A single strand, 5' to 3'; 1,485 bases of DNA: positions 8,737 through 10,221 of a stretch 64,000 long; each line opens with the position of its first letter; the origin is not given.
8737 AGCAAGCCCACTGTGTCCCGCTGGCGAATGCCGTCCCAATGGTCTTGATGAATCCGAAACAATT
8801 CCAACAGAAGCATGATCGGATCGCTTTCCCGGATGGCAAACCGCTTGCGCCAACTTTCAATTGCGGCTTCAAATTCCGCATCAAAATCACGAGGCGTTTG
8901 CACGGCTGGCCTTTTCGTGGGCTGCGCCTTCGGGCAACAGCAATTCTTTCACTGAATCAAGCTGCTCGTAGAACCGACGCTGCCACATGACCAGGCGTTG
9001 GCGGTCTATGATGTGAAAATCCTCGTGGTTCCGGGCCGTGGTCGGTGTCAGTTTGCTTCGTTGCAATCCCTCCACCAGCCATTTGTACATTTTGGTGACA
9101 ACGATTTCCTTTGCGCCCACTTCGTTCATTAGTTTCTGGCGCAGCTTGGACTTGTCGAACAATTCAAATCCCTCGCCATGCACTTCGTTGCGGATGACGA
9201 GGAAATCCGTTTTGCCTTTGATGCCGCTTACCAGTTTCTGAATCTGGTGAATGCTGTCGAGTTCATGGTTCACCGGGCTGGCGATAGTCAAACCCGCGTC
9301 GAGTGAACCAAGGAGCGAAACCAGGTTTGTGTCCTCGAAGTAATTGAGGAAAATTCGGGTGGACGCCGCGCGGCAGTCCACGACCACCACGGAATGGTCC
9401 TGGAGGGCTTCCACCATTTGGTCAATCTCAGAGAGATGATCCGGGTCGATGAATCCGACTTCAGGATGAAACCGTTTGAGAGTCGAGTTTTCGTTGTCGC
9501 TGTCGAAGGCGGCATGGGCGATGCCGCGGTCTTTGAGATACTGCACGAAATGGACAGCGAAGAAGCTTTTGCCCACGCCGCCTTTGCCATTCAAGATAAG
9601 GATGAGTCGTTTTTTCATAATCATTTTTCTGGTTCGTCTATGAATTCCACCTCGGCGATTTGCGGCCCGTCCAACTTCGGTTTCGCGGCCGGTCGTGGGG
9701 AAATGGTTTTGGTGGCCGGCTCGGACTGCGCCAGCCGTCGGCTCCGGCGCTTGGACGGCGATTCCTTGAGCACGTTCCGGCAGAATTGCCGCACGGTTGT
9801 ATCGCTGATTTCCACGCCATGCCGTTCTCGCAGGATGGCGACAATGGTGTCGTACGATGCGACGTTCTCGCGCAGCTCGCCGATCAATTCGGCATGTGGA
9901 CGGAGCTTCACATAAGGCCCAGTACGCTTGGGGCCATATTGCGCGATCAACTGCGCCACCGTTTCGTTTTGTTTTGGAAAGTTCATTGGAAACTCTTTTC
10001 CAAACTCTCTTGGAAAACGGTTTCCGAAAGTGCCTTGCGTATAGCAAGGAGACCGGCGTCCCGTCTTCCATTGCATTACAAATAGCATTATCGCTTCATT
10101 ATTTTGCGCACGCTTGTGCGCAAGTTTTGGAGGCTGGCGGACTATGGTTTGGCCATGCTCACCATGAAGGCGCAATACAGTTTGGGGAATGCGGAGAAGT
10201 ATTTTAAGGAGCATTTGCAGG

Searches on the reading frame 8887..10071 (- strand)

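Call 17: search_protein_families(library=pfam, proteins=[window:8887-10071:-], max_evalue=0.001)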
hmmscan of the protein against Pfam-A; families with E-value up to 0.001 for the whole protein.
window:8887-10071:- (394 aa): 3 families
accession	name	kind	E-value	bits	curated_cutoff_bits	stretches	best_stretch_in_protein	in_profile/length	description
PF01656.29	CbiA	-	5.8e-10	39.6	25.4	1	157-289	1-70/125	CobQ/CobB/MinD/ParA nucleotide binding domain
PF09140.17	MipZ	-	1.4e-05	25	20.7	1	156-201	2-47/262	ATPase MipZ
PF10609.15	ParA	-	3e-05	24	27.1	1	154-192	3-41/246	NUBPL iron-transfer P-loop NTPase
